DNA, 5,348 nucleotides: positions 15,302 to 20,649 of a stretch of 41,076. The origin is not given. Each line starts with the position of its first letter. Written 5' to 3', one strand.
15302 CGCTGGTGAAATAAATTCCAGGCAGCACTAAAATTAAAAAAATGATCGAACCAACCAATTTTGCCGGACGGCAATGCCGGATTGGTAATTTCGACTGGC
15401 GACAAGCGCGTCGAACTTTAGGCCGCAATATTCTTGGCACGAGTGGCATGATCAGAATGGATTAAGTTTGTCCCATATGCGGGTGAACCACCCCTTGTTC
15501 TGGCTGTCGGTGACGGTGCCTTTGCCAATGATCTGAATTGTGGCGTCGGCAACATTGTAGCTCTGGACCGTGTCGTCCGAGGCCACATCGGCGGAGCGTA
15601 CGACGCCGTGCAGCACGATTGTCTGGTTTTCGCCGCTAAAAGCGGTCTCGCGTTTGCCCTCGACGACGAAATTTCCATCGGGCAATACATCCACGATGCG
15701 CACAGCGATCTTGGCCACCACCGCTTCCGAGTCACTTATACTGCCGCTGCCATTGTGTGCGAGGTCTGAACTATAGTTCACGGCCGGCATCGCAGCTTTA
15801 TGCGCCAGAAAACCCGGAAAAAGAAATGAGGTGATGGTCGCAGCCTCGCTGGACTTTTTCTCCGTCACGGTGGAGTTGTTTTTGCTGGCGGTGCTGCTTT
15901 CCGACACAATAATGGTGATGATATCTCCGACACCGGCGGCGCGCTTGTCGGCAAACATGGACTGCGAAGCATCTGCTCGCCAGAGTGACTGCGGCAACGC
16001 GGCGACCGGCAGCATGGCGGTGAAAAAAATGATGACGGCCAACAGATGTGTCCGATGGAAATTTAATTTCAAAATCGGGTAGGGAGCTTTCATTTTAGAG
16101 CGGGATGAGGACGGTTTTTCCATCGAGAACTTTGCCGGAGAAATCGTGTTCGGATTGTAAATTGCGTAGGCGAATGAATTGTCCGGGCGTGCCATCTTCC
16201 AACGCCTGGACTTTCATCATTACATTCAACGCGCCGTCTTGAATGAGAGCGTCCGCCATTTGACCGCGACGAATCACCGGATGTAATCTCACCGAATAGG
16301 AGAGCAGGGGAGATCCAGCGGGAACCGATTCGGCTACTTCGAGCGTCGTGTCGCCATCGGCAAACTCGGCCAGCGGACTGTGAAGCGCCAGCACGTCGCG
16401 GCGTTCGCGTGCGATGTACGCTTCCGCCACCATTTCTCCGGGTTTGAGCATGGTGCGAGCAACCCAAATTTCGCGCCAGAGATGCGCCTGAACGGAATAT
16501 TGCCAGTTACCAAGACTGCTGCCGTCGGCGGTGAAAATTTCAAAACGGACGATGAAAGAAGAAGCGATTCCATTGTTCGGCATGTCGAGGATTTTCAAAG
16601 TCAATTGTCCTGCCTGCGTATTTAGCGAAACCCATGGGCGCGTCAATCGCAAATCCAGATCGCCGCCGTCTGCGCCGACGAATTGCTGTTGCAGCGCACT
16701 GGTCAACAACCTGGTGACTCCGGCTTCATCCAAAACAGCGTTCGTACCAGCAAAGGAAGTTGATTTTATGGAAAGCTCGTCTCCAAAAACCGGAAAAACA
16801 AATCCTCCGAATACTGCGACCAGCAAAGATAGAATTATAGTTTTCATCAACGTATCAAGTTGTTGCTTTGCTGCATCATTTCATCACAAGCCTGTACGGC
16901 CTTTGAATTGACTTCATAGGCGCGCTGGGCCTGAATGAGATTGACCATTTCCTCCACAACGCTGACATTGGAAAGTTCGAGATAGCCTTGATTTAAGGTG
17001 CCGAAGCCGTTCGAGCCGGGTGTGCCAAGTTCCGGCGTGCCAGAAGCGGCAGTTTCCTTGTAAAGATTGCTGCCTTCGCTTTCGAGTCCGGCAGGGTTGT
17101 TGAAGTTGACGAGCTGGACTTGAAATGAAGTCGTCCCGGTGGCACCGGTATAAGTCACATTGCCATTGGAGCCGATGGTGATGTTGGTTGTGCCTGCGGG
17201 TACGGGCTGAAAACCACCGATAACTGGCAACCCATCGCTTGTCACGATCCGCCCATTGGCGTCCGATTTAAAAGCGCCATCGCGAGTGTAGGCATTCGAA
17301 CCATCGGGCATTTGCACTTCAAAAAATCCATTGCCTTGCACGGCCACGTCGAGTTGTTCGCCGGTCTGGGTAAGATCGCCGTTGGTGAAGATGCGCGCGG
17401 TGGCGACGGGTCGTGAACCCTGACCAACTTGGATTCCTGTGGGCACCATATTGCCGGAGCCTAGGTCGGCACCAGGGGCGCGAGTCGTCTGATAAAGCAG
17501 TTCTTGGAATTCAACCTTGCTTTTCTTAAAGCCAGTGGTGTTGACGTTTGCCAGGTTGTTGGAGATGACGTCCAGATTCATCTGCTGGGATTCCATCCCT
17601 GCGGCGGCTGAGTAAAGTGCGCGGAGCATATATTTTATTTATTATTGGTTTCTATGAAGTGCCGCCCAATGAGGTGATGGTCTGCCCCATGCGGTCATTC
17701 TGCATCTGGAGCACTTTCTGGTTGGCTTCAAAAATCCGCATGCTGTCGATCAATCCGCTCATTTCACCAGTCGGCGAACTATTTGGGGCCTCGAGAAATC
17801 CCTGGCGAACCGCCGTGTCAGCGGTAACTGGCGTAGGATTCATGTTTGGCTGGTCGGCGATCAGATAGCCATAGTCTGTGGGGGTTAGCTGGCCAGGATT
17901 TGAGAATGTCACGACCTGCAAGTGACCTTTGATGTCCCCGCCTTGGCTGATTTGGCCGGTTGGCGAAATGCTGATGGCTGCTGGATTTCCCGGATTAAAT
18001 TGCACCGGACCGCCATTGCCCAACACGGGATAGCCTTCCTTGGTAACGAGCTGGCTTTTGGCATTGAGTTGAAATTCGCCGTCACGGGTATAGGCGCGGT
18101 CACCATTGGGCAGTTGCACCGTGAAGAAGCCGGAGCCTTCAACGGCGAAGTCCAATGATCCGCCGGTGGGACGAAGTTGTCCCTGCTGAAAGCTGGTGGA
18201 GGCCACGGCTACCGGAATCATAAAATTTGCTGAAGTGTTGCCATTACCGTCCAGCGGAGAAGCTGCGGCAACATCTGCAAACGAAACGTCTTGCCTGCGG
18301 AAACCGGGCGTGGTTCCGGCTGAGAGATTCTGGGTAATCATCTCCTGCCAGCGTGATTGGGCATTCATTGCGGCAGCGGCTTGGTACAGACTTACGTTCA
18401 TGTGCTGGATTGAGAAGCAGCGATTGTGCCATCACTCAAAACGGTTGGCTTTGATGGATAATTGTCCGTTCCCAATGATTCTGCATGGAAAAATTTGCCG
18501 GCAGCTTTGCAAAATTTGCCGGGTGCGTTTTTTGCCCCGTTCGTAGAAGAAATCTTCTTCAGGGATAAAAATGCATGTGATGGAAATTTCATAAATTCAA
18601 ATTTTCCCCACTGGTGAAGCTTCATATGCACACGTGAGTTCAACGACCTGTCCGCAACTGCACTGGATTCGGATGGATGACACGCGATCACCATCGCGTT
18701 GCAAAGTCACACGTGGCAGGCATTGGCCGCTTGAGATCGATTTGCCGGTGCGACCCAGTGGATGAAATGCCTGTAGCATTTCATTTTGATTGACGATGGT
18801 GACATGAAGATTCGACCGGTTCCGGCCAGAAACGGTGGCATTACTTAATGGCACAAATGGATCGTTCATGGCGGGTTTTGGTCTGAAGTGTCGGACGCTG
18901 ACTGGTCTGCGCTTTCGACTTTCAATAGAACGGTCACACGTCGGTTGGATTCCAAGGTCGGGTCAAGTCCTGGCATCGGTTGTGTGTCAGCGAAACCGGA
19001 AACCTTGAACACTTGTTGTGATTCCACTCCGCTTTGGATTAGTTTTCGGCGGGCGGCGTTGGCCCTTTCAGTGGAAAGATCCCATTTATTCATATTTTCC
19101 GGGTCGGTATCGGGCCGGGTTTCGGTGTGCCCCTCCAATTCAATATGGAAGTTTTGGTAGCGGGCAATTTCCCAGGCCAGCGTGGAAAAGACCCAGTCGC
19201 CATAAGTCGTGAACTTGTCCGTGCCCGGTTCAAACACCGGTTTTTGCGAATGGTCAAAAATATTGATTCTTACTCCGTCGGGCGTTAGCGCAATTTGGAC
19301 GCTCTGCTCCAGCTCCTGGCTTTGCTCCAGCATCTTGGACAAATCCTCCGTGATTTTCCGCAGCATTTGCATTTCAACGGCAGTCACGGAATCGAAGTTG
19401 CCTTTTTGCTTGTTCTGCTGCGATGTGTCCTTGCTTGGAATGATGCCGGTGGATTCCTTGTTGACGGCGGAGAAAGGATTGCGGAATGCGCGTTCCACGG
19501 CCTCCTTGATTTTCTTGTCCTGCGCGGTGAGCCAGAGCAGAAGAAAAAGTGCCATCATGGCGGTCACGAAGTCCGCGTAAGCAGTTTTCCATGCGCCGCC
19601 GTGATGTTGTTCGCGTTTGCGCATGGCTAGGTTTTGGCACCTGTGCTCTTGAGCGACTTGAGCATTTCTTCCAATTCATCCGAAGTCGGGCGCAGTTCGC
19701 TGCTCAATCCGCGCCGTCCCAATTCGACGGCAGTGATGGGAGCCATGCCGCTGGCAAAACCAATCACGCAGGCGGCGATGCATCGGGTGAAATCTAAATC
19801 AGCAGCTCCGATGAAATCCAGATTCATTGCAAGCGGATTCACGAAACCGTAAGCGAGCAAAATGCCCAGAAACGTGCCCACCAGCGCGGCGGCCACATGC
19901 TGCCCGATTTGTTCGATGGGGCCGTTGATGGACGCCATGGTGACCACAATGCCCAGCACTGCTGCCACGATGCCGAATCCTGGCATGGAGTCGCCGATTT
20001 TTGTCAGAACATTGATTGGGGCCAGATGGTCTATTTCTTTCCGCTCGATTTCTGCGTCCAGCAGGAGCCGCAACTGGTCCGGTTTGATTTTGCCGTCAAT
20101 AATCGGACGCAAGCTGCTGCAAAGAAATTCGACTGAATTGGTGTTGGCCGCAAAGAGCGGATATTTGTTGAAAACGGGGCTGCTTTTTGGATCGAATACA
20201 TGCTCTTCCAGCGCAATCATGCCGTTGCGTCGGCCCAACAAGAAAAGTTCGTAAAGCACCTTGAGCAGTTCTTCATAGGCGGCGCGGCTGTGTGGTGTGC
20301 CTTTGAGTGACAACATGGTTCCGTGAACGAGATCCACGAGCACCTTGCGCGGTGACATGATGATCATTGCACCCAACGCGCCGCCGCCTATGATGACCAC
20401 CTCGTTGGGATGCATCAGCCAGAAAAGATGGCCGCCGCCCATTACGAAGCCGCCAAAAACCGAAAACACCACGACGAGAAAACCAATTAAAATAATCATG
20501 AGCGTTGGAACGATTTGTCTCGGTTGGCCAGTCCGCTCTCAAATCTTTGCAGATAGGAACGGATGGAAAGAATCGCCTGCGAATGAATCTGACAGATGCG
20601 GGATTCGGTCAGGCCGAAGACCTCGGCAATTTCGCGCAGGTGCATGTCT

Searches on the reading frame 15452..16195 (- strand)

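Call 8: search_protein_families(library=pfam, proteins=[window:15452-16195:-], max_evalue=0.001)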
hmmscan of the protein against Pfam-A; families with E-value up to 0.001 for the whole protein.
window:15452-16195:- (247 aa): 1 family
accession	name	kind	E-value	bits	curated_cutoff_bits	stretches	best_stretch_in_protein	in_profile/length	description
PF02107.21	FlgH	-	8e-50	169.3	27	1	68-246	4-172/172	Flagellar L-ring protein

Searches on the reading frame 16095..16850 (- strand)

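Call 8: search_protein_families(library=pfam, proteins=[window:16095-16850:-], max_evalue=0.001)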
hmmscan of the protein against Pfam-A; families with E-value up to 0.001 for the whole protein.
window:16095-16850:- (251 aa): 1 family
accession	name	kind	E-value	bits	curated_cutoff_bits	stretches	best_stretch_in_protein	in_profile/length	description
PF13144.11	ChapFlgA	-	4.1e-18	66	23.8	1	127-249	2-122/122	Chaperone for flagella basal body P-ring formation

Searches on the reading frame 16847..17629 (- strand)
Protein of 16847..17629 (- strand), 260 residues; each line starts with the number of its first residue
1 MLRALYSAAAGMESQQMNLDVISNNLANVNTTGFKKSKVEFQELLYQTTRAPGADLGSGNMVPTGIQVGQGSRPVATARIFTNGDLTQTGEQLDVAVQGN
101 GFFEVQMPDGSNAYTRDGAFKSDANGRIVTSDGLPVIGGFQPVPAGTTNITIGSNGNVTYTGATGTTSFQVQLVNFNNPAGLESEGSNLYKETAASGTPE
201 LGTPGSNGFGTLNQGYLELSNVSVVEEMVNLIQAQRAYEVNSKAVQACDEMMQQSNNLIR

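Call 8: search_protein_families(library=pfam, proteins=[window:16847-17629:-], max_evalue=0.001)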
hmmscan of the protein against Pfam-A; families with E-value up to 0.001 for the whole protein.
window:16847-17629:- (260 aa): 3 families
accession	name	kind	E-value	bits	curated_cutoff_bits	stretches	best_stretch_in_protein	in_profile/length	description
PF22692.1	LlgE_F_G_D1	-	2e-22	79.5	27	1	96-160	1-64/64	Flagellar hook protein FlgE/F/G D1 domain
PF06429.18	Flg_bbr_C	-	8.6e-22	76.8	23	1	214-258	2-46/46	Flagellar basal body rod FlgEFG protein C-terminal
PF00460.25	Flg_bb_rod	-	1.6e-10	41.2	20.7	1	5-35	1-31/31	Flagella basal body rod protein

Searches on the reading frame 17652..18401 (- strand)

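Call 8: search_protein_families(library=pfam, proteins=[window:17652-18401:-], max_evalue=0.001)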
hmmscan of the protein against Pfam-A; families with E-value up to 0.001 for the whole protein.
window:17652-18401:- (249 aa): 2 families
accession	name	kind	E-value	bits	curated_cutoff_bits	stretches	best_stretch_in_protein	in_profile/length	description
PF22692.1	LlgE_F_G_D1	-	5.6e-19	68.5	27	1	86-152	1-63/64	Flagellar hook protein FlgE/F/G D1 domain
PF06429.18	Flg_bbr_C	-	3.1e-11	43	23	1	199-242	1-44/46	Flagellar basal body rod FlgEFG protein C-terminal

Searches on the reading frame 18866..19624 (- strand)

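Call 8: search_protein_families(library=pfam, proteins=[window:18866-19624:-], max_evalue=0.001)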
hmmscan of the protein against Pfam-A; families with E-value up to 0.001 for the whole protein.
window:18866-19624:- (252 aa): 2 families
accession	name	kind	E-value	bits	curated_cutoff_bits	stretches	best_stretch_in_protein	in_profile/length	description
PF13677.11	MotB_plug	-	3e-15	56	24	1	4-51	10-58/58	Membrane MotB of proton-channel complex MotA/MotB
PF00691.25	OmpA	-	3.4e-11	43.8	27.2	1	131-217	2-85/98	OmpA family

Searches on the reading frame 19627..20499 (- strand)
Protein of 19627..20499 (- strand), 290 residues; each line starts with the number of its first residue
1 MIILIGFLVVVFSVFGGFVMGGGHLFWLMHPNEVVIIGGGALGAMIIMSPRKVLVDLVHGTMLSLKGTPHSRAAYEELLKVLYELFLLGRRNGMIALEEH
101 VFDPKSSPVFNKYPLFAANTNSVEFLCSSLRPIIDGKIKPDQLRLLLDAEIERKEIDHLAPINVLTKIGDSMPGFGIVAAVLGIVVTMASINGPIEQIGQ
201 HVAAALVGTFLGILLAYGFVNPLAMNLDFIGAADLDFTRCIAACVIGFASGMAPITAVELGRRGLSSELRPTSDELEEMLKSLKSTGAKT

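Call 8: search_protein_families(library=pfam, proteins=[window:19627-20499:-], max_evalue=0.001)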
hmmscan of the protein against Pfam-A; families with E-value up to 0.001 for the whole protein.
window:19627-20499:- (290 aa): 2 families
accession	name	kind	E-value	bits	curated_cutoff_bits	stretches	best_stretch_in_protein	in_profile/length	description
PF20560.3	MotA_N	-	4.3e-24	85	27.3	1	4-93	1-91/91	Motility protein A N-terminal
PF01618.21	MotA_ExbB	-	4.5e-13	49.5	22.9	1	124-219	8-106/127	MotA/TolQ/ExbB proton channel family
